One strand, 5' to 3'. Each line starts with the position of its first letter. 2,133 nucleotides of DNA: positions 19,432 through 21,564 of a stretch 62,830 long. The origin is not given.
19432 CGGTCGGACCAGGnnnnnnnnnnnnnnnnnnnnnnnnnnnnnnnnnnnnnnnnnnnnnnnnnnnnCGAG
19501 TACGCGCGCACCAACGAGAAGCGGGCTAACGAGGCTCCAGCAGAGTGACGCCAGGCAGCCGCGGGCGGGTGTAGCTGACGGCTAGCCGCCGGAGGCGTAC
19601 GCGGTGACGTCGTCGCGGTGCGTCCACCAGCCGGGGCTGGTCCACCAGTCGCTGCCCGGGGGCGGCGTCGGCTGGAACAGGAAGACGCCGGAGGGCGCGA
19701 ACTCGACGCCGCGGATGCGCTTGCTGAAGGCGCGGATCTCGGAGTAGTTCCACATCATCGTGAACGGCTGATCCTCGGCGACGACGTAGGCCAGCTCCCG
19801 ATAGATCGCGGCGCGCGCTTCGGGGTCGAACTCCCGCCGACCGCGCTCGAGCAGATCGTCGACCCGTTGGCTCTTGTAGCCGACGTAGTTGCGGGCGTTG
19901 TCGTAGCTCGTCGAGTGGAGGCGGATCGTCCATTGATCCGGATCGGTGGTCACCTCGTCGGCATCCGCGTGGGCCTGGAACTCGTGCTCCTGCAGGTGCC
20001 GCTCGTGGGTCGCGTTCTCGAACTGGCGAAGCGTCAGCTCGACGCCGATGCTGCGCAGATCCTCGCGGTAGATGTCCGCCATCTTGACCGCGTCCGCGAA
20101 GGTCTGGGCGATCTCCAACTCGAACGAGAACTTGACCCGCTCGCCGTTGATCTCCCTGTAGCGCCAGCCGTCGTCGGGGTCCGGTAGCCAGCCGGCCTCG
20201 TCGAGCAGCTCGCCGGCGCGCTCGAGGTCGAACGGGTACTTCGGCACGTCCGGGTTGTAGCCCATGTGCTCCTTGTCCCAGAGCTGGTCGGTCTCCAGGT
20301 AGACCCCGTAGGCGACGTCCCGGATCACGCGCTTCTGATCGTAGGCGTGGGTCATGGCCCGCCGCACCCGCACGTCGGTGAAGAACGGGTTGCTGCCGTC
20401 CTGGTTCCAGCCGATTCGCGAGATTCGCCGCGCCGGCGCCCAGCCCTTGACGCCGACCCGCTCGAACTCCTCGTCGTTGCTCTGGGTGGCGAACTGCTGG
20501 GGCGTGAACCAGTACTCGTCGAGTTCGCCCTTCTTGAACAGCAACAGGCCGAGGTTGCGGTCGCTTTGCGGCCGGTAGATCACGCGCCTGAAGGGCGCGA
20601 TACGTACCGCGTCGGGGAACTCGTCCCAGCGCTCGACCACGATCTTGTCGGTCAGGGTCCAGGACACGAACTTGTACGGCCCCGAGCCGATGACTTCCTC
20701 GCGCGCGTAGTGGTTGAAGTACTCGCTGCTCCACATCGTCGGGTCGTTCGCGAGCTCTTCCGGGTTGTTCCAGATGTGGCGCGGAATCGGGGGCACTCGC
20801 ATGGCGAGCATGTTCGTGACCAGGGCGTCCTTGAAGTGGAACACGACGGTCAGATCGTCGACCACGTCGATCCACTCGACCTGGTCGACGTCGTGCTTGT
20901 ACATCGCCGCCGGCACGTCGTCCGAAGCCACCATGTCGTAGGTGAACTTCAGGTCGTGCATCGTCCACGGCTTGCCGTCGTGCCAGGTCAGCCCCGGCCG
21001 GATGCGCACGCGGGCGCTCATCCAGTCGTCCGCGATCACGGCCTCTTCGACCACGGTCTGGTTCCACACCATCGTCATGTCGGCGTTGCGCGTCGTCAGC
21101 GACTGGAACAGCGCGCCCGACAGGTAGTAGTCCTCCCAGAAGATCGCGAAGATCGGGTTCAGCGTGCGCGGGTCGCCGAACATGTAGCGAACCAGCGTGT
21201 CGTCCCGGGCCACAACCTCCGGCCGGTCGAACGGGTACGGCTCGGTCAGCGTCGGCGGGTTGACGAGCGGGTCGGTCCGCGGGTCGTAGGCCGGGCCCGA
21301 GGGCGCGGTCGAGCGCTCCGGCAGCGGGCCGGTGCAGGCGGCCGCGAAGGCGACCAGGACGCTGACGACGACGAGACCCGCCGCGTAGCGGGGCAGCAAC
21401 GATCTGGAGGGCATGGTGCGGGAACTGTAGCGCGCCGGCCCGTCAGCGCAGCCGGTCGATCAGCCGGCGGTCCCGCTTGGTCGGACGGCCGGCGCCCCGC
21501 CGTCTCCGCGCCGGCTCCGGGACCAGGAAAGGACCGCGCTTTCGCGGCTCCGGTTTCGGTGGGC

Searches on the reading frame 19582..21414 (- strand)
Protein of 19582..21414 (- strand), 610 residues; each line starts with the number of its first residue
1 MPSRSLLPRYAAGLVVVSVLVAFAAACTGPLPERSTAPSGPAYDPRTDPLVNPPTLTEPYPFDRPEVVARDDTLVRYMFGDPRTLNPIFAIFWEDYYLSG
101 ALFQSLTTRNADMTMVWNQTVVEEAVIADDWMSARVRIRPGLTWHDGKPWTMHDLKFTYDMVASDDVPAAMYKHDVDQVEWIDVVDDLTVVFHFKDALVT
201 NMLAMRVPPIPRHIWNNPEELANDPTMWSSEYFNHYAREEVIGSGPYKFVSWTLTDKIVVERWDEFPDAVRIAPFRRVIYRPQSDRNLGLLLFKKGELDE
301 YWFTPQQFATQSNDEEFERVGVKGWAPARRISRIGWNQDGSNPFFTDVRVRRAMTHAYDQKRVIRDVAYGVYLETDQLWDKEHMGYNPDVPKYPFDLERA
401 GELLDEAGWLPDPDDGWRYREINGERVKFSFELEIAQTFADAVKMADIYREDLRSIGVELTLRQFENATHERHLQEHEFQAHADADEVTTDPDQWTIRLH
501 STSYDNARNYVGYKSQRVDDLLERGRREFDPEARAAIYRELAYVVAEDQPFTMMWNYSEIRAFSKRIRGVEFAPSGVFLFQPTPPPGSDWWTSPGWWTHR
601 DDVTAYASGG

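Call 73: search_protein_families(library=pfam, proteins=[window:19582-21414:-], max_evalue=0.00001)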
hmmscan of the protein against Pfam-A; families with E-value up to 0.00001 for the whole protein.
window:19582-21414:- (610 aa): 1 family
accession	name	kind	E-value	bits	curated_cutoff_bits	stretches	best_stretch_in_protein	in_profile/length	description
PF00496.27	SBP_bac_5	-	5.4e-55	187.4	32.4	1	125-484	10-344/368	Bacterial extracellular solute-binding proteins, family 5 Middle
